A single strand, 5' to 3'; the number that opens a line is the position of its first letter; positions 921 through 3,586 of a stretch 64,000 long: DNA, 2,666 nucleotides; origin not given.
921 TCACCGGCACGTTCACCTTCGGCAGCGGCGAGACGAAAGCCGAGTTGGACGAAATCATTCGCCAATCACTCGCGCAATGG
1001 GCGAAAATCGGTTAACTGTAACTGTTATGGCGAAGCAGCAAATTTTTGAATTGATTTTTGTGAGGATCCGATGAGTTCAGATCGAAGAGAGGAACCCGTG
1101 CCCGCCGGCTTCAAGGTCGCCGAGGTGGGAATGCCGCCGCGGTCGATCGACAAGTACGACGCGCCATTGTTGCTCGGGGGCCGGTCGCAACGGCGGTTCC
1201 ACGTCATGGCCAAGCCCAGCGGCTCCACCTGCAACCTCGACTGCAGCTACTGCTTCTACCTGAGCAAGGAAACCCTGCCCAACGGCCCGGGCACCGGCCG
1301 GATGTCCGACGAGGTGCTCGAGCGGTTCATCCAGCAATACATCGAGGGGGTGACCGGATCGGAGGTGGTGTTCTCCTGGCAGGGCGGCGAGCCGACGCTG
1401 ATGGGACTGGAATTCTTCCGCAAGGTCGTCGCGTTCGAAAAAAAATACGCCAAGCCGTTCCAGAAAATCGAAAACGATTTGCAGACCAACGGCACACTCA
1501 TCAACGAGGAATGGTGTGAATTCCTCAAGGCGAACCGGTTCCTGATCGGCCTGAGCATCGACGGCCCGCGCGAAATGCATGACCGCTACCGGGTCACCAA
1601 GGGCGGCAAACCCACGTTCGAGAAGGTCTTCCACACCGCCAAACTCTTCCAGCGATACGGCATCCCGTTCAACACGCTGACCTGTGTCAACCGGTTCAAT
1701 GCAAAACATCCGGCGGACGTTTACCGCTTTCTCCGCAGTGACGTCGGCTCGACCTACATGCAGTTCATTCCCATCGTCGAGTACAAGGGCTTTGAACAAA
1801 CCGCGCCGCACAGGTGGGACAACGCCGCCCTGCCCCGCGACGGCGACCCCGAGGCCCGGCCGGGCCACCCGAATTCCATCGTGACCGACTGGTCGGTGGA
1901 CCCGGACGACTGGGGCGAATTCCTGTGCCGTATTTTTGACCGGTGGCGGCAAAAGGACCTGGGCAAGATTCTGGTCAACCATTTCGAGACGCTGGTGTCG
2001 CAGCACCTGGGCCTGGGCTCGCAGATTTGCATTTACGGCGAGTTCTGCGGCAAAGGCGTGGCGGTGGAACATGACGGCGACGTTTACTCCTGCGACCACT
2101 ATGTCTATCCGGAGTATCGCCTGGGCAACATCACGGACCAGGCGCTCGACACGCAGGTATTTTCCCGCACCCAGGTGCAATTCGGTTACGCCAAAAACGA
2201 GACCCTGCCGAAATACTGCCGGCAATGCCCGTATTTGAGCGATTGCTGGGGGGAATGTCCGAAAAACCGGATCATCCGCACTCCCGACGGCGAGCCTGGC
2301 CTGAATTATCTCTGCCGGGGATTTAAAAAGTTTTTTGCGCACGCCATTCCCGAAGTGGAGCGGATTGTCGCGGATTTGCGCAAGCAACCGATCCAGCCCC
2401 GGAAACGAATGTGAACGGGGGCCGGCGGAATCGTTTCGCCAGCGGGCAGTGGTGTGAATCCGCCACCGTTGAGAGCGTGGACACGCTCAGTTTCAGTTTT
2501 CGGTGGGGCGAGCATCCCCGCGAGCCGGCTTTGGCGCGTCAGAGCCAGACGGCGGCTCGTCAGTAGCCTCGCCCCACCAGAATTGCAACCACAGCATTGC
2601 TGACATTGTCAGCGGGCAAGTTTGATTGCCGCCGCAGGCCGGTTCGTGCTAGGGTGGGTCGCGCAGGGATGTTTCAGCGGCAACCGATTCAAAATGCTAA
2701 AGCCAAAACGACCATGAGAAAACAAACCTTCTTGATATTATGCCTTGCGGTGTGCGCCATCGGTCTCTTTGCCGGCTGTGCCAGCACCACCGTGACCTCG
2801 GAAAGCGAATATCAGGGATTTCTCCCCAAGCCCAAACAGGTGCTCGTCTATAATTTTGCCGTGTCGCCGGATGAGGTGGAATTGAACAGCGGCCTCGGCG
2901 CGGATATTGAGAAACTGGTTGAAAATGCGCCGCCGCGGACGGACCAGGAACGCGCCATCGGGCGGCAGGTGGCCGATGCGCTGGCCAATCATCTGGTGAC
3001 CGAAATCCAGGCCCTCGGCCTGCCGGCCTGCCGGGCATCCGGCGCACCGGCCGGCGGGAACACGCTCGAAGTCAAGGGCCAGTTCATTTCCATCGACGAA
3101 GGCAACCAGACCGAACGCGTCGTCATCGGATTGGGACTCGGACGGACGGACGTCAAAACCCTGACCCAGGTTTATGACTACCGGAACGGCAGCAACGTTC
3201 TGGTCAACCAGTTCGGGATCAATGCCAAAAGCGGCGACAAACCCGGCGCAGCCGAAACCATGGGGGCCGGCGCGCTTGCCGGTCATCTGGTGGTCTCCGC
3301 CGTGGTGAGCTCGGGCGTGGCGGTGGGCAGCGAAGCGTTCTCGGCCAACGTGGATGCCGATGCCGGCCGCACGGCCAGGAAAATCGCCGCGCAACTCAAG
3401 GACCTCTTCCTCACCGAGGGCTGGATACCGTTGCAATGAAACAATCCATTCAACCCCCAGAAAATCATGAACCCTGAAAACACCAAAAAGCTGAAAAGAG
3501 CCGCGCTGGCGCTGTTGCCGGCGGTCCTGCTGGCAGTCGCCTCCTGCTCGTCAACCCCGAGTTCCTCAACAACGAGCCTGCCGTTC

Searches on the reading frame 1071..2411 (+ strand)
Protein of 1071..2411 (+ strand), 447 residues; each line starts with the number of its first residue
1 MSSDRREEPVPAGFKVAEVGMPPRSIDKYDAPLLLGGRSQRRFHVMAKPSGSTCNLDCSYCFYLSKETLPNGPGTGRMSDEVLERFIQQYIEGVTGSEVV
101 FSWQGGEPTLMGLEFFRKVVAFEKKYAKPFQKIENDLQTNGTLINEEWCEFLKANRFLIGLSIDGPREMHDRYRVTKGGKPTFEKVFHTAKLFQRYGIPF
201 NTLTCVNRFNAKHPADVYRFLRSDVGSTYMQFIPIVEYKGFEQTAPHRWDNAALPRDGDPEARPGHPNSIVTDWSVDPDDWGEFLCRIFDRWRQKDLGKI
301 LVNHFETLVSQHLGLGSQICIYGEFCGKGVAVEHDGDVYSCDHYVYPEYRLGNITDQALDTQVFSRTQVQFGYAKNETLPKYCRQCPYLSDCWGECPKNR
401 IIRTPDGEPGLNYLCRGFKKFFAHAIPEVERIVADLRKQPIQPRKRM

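Call 58: search_protein_families(library=pfam, proteins=[window:1071-2411:+], max_evalue=0.01)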
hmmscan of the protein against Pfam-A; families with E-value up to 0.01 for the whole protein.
window:1071-2411:+ (447 aa): 2 families
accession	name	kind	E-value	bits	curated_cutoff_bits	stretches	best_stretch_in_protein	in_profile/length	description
PF04055.27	Radical_SAM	-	8.2e-19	68.8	29.5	1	52-221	5-166/166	Radical SAM superfamily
PF13186.11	SPASM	-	5.6e-09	36.6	21.5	1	328-387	6-67/67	Iron-sulfur cluster-binding domain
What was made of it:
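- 1071..2414 (+): Anaerobic sulfatase-maturating radical-SAM enzyme (anSME). It supplies the formylglycine modification in the cytoplasm before export. PF04055 plus SPASM (call 58).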

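Call 60: search_protein_families(library=ncbifam, proteins=[window:1071-2411:+], max_evalue=0.001)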
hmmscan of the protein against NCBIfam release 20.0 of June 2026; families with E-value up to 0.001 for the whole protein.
window:1071-2411:+ (447 aa): 60 families (the best 25 are shown)
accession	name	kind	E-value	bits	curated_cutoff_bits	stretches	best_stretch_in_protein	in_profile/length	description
TIGR03942.1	sulfatase_rSAM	equivalog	1.7e-147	491.3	349.45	1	44-433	1-361/363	anaerobic sulfatase maturase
NF010308.0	PRK13745.1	equivalog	1.2e-124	416.4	484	1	42-438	12-394/412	anaerobic sulfatase-maturation protein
NF010321.0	PRK13758.1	equivalog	1.4e-77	261.3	441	2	45-237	6-196/370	anaerobic sulfatase-maturase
NF041298.1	rSAM_mat_DynA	equivalog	2.2e-55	188.1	450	2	48-224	6-177/356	dynobactin maturation radical SAM/SPASM protein DynA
NF041300.1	rSAM_mat_DarW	exception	6.1e-44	150.5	650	2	41-236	38-227/415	radical SAM/SPASM peptide maturase DarW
TIGR04261.1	rSAM_GlyRichRpt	subfamily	5e-37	127.8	310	1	50-224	3-176/363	cyclophane-forming radical SAM/SPASM peptide maturase GrrM/OscB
NF038005.1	rSAM_mat_DarE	equivalog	1.3e-36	126.3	650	2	51-209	81-233/432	darobactin maturation radical SAM/SPASM protein DarE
NF041718.1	rSAM_phane_AMC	equivalog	1.7e-36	126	425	1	45-247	8-199/362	cyclophane-forming radical SAM peptide maturase AmcB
TIGR04083.1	rSAM_pep_methan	hypoth_equivalog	6.5e-34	117.4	300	2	272-426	186-340/376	TIGR04083 family peptide-modifying radical SAM enzyme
NF041707.1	rSAM_YhhB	equivalog_domain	7e-33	114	445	2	52-223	10-184/369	cyclophane-forming radical SAM/SPASM peptide maturase YhhB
TIGR04269.1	SAM_SPASM_FxsB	subfamily_domain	2.3e-28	99.3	370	1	52-400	10-337/363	FxsB family cyclophane-forming radical SAM/SPASM peptide maturase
NF047865.1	rSAM_PapB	equivalog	7.3e-28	97.7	340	2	53-192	12-148/330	PapB family radical SAM/SPASM ranthipeptide maturase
TIGR03906.1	quino_hemo_SAM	equivalog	2.7e-26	92.3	453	1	52-235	102-284/467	quinohemoprotein amine dehydrogenase maturation protein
TIGR04064.1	rSAM_nif11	equivalog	1.8e-25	89.6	518.7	2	52-188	86-219/459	nif11-like peptide radical SAM maturase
TIGR04496.1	rSAM_XyeB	equivalog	4.1e-24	85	450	1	52-195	12-158/385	cyclophane-forming radical SAM/SPASM peptide maturase XyeB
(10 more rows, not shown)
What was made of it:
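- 1071..2414 (+): TIGR03942 scores 491 bits against a cut-off of 349 (call 60).
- On Type I (S1) formylglycine-dependent sulfatase: anSME at 1071-2414 scores 491 bits on TIGR03942, above the cut-off of 349 (call 60).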

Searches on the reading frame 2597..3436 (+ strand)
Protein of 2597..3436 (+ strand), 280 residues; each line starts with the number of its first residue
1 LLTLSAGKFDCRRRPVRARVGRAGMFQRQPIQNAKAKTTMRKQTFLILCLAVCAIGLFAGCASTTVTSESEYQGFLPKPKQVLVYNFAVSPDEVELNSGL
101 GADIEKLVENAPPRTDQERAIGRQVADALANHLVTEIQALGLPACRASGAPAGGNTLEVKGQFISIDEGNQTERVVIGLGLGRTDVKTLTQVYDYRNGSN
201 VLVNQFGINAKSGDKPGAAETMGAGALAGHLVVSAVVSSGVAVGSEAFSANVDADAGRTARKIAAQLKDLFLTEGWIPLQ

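Call 58: search_protein_families(library=pfam, proteins=[window:2597-3436:+], max_evalue=0.01)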
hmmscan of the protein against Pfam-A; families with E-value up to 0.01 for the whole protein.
window:2597-3436:+ (280 aa): 1 family
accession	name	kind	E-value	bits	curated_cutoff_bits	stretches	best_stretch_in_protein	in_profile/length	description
PF14366.11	DUF4410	-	1.7e-22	80.1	26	1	82-229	1-120/120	Domain of unknown function (DUF4410)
